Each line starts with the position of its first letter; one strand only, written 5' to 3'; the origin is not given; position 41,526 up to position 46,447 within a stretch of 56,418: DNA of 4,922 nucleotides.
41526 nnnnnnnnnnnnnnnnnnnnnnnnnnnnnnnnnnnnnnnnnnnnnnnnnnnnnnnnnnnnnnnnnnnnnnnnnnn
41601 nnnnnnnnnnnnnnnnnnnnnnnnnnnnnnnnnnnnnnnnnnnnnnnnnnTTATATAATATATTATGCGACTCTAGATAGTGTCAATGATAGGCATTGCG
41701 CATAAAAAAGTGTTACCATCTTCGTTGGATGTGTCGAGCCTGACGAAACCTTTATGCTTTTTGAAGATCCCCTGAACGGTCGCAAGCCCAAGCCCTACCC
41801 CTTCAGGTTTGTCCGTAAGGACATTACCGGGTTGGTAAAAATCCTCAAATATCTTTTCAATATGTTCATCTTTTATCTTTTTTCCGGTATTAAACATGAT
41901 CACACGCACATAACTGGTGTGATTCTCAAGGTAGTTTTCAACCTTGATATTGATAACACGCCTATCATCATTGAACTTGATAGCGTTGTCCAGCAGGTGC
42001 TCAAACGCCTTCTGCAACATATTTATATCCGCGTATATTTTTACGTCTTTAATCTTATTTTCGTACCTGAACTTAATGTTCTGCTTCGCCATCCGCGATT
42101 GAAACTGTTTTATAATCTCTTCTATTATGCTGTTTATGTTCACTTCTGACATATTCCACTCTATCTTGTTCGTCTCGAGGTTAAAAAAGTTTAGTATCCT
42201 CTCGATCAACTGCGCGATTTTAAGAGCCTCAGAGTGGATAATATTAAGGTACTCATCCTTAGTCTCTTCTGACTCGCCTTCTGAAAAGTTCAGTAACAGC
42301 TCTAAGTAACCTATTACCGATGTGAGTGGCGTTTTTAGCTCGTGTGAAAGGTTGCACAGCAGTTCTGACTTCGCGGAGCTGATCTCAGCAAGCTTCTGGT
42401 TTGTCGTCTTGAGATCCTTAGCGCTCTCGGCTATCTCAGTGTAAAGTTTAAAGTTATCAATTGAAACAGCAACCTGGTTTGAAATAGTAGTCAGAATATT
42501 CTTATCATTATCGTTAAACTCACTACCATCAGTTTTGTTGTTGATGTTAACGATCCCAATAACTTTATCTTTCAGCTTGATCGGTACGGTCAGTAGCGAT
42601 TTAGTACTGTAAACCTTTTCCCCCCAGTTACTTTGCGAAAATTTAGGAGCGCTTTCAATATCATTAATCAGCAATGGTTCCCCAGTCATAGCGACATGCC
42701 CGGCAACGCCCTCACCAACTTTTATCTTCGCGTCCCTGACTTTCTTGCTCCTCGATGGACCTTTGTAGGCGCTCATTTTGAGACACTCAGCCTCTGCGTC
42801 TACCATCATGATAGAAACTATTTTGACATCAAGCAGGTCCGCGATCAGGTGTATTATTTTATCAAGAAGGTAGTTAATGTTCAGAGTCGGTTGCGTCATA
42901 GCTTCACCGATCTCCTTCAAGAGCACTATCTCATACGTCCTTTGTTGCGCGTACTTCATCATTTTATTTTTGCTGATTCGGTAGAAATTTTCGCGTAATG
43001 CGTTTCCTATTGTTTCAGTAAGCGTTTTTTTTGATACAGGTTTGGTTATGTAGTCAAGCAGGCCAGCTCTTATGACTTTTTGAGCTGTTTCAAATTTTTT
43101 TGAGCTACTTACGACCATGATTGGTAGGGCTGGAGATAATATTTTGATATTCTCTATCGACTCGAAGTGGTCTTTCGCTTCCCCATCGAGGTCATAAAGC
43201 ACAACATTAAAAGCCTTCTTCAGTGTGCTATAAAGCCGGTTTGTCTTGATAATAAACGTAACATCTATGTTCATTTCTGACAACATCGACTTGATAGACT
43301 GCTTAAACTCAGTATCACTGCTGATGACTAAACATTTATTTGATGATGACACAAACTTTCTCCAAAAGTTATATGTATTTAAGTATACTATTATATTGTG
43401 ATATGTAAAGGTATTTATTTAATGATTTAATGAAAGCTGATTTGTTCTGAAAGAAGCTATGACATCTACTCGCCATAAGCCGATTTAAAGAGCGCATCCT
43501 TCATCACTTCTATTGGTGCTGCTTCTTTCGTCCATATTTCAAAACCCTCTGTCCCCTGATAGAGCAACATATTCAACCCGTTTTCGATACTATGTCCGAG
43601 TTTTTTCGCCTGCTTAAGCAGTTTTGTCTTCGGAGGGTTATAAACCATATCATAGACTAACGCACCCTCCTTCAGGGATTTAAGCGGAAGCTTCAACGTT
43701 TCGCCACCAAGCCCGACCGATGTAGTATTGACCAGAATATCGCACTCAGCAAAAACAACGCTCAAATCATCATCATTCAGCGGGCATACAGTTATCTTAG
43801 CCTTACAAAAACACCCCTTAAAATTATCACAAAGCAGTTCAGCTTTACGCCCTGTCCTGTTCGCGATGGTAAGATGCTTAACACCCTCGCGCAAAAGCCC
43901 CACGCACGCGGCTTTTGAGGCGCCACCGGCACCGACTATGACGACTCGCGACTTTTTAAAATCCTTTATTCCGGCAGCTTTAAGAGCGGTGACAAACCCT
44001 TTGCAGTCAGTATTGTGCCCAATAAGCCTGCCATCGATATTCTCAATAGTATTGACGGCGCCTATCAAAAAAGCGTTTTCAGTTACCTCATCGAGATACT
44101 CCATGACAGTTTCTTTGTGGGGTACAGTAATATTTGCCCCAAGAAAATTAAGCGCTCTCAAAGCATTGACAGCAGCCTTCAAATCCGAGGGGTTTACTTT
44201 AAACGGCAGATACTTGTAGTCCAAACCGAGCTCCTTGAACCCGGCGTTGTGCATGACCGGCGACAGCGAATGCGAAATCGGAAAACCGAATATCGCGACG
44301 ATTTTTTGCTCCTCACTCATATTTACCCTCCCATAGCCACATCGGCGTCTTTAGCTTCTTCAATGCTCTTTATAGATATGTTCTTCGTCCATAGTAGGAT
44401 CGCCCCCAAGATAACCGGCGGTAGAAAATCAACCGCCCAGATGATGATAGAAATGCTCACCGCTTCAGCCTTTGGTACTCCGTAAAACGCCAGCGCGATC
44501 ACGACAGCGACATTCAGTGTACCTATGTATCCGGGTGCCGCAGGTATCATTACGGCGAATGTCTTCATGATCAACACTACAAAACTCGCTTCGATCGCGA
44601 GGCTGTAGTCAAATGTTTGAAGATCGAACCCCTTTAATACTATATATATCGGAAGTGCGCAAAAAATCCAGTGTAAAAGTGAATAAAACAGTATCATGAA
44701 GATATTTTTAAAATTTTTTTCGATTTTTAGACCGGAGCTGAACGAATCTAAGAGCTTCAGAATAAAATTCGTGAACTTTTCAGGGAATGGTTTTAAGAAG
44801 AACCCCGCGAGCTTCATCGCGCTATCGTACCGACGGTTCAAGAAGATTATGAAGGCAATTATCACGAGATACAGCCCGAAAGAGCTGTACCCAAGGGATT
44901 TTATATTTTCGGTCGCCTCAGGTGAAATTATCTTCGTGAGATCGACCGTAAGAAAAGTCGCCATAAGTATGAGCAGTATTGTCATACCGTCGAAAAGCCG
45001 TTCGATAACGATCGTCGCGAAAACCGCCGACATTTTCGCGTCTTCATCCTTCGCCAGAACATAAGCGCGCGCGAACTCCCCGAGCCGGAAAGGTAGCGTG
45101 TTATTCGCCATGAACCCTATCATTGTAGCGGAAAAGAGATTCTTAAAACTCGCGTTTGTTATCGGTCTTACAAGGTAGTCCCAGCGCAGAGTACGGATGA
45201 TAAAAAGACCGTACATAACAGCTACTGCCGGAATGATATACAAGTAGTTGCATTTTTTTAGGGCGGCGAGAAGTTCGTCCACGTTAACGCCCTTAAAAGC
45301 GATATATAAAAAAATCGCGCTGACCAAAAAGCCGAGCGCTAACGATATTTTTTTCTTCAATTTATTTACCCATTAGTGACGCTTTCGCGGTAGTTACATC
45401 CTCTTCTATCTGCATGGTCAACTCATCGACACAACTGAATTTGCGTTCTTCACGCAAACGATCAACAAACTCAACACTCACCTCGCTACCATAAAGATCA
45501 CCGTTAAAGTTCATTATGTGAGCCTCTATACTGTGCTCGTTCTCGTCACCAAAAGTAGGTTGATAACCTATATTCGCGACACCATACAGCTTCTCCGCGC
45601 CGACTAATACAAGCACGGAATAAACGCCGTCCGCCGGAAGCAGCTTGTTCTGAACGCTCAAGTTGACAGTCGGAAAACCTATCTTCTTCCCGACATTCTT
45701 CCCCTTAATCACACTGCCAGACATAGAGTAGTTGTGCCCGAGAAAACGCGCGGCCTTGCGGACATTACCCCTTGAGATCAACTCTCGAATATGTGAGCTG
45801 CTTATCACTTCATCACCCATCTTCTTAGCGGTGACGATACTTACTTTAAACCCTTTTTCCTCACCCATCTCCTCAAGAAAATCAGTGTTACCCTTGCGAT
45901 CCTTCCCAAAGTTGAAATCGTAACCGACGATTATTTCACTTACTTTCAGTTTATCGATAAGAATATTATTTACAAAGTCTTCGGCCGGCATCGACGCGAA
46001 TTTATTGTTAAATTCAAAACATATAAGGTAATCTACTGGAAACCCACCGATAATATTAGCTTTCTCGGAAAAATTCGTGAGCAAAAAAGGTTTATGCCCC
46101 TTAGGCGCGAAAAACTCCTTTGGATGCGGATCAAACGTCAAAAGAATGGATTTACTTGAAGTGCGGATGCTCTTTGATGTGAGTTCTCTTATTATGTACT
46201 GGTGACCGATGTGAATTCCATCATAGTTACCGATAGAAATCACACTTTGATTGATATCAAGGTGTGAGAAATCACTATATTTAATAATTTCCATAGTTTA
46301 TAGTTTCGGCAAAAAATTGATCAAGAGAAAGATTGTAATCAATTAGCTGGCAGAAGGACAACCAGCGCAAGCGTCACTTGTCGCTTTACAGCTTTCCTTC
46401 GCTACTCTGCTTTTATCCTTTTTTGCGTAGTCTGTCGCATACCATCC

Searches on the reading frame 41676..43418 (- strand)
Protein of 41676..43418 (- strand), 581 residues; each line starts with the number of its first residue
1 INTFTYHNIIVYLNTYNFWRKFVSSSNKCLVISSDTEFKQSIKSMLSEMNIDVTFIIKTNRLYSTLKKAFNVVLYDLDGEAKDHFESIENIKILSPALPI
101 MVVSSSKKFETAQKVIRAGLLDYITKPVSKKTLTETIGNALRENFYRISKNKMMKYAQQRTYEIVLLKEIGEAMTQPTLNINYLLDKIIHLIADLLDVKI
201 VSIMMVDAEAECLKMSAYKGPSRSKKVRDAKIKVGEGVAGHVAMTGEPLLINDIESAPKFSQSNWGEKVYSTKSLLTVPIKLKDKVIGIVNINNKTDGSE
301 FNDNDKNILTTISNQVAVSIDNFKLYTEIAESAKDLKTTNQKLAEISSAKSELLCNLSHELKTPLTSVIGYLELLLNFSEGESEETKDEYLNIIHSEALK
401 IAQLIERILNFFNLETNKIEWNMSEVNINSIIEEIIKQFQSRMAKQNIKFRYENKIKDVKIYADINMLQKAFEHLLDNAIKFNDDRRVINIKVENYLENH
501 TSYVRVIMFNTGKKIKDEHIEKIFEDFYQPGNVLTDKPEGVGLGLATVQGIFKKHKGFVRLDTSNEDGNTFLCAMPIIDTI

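Call 16: search_protein_families(library=pfam, proteins=[window:41676-43418:-], max_evalue=1e-8)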
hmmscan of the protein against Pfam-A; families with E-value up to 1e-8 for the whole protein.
window:41676-43418:- (581 aa): 6 families
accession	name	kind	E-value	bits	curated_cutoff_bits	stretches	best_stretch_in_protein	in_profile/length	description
PF01590.32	GAF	-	2.1e-18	67.6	22.4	1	184-320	5-133/133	GAF domain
PF00512.31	HisKA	-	1.4e-16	60.7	26.9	1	349-416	1-65/66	His Kinase A (phospho-acceptor) domain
PF13185.12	GAF_2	-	4e-16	59.9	28.6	1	181-321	4-136/136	GAF domain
PF02518.31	HATPase_c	-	6.7e-16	59.1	26.4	1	464-576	2-108/111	Histidine kinase-, DNA gyrase B-, and HSP90-like ATPase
PF00072.30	Response_reg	-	4.7e-10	40.1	30.2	1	30-137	2-110/111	Response regulator receiver domain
PF13492.12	GAF_3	-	1.5e-09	38.8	27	1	184-322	5-129/129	GAF domain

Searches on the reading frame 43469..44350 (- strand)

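Call 16: search_protein_families(library=pfam, proteins=[window:43469-44350:-], max_evalue=1e-8)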
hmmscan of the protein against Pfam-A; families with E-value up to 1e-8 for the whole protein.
window:43469-44350:- (294 aa): 3 families
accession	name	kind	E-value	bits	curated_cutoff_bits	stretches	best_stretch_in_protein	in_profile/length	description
PF08501.16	Shikimate_dh_N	-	7.9e-32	109.8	27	1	20-102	1-83/83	Shikimate dehydrogenase substrate binding domain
PF01488.26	Shikimate_DH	-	1.9e-11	44.6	24.3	1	128-211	7-84/138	Shikimate / quinate 5-dehydrogenase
PF18317.6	SDH_C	-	2.2e-11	43.7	25.8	1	258-287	1-30/31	Shikimate 5'-dehydrogenase C-terminal domain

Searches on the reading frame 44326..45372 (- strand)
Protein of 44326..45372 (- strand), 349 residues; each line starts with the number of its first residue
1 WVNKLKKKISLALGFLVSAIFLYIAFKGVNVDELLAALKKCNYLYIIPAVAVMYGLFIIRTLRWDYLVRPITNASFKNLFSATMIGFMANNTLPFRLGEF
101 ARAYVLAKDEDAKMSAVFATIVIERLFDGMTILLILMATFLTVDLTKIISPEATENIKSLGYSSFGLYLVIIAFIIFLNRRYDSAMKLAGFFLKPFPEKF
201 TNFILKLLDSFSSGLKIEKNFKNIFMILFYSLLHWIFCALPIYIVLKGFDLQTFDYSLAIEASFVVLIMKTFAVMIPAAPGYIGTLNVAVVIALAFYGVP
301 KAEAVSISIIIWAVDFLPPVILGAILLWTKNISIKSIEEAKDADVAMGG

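Call 16: search_protein_families(library=pfam, proteins=[window:44326-45372:-], max_evalue=1e-8)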
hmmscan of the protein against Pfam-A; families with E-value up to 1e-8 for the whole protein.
window:44326-45372:- (349 aa): 1 family
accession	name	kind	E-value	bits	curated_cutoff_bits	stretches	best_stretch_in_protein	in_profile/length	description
PF03706.18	LPG_synthase_TM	-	2.1e-52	178.9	33.4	1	12-323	2-302/302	Lysylphosphatidylglycerol synthase TM region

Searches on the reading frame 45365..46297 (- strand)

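Call 16: search_protein_families(library=pfam, proteins=[window:45365-46297:-], max_evalue=1e-8)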
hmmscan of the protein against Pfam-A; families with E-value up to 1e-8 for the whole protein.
window:45365-46297:- (311 aa): 2 families
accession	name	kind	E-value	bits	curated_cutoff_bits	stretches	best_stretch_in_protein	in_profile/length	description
PF06574.18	FAD_syn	-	4.3e-50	170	27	1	16-168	6-157/158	FAD synthetase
PF01687.23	Flavokinase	-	1.3e-42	145.3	19.6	1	186-307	1-123/124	Riboflavin kinase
